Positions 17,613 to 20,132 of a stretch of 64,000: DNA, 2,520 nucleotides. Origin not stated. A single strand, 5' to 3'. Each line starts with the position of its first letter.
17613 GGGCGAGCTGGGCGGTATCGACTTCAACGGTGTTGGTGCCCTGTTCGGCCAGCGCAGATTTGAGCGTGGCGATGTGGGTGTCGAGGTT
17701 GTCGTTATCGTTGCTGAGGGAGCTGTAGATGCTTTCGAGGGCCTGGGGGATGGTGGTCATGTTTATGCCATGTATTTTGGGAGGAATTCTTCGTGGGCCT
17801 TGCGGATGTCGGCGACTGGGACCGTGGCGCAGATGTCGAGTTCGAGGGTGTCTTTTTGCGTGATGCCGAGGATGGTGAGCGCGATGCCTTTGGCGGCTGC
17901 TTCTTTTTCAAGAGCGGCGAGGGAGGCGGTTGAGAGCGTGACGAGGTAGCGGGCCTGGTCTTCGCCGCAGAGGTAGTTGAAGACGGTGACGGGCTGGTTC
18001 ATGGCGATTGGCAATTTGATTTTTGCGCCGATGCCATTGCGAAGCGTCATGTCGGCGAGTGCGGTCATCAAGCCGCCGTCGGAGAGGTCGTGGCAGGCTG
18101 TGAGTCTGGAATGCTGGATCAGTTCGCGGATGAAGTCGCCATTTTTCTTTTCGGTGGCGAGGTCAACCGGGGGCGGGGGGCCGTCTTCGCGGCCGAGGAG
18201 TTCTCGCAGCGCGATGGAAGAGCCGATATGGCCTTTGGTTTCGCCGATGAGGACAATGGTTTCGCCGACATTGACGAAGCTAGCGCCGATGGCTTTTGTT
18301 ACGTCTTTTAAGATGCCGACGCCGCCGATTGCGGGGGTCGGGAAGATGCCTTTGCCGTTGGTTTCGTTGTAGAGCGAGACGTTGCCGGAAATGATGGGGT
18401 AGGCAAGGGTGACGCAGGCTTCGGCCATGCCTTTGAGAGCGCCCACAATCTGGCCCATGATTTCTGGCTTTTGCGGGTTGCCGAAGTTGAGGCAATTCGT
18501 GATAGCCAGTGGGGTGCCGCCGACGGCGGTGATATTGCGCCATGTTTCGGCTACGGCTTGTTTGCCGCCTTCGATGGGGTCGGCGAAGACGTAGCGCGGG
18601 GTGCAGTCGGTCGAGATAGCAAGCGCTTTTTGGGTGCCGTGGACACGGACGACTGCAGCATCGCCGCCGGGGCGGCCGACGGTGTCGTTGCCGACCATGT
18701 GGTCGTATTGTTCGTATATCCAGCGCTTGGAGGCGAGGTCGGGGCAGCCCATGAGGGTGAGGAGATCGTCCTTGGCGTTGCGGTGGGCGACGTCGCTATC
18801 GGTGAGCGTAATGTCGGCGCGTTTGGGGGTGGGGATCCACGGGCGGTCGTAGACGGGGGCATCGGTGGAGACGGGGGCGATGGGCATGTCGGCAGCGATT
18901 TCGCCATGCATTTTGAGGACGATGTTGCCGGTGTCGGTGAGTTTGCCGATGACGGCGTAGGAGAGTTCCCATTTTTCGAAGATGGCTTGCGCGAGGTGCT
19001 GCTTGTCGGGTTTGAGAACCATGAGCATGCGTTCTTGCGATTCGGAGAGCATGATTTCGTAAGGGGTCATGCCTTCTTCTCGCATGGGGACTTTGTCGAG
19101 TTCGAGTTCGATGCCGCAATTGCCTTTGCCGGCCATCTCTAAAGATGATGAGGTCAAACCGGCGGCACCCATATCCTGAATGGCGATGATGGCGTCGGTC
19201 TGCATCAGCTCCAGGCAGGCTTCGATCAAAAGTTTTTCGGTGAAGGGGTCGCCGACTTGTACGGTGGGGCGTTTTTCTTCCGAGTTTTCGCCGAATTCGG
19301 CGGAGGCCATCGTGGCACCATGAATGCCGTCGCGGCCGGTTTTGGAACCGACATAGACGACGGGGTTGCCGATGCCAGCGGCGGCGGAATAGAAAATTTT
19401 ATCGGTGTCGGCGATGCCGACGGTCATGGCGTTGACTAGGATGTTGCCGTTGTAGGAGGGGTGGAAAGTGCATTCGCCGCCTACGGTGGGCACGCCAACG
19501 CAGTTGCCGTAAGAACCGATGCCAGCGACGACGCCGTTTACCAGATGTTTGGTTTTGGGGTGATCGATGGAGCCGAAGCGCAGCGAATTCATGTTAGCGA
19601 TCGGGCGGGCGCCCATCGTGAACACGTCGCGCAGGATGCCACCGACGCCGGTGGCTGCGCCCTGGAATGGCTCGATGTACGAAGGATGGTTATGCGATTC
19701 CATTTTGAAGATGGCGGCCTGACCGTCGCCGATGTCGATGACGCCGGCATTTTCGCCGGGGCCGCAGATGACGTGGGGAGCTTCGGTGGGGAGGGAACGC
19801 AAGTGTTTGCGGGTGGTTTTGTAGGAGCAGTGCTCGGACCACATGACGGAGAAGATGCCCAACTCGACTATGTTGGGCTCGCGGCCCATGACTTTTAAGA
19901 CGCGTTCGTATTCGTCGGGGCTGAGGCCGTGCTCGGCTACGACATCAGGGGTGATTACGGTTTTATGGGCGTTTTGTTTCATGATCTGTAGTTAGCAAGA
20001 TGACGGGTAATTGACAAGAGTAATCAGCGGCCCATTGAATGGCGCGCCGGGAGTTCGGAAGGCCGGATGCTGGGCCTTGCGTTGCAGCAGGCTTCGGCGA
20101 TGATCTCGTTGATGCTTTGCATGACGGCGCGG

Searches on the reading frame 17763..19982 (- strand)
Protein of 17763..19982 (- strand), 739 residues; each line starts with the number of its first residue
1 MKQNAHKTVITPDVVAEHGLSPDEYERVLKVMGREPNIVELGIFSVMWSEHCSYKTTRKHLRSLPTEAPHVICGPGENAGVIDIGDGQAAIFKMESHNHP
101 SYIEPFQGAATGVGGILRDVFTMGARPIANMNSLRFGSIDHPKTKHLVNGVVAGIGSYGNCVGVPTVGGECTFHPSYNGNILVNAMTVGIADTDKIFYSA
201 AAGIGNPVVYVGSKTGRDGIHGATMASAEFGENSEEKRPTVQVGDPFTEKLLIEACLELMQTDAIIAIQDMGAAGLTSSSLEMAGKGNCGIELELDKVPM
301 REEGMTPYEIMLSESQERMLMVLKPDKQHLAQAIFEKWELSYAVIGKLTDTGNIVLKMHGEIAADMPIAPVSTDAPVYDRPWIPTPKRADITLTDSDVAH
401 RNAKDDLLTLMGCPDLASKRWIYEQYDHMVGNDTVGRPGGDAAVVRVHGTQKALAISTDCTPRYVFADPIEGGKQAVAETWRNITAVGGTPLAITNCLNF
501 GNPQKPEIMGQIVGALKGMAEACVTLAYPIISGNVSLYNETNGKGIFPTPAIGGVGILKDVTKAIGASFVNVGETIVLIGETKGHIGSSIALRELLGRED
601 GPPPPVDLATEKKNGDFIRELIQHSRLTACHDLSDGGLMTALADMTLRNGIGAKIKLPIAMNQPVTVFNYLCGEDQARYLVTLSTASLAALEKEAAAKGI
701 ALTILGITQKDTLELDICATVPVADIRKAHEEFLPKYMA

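Call 61: find_encoding_contigs(protein=window:17763-19982:-, flank=10000, max_places=1)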
Protein window:17763-19982:- (739 aa): 2 contigs read that carry it; 1 place shown.
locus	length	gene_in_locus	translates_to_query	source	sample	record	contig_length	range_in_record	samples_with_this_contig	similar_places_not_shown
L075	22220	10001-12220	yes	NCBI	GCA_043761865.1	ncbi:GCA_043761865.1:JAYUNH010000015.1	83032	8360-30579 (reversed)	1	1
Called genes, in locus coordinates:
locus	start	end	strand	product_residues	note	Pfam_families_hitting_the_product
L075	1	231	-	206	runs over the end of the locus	PF00163:Ribosomal_S4, PF01479:S4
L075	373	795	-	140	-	-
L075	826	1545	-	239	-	-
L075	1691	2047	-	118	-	-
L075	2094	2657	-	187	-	-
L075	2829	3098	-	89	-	-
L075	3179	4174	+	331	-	PF01479:S4 (weak), PF00849:PseudoU_synth_2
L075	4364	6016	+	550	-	PF02776:TPP_enzyme_N, PF00205:TPP_enzyme_M, PF02775:TPP_enzyme_C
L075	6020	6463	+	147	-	-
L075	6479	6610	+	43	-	-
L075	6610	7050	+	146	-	-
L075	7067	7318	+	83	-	PF14542:Acetyltransf_CG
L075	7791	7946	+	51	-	-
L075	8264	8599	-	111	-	PF00462:Glutaredoxin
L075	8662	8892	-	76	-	PF01722:BolA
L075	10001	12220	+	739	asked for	PF18072:FGAR-AT_linker, PF00586:AIRS, PF02769:AIRS_C, PF00586:AIRS, PF02769:AIRS_C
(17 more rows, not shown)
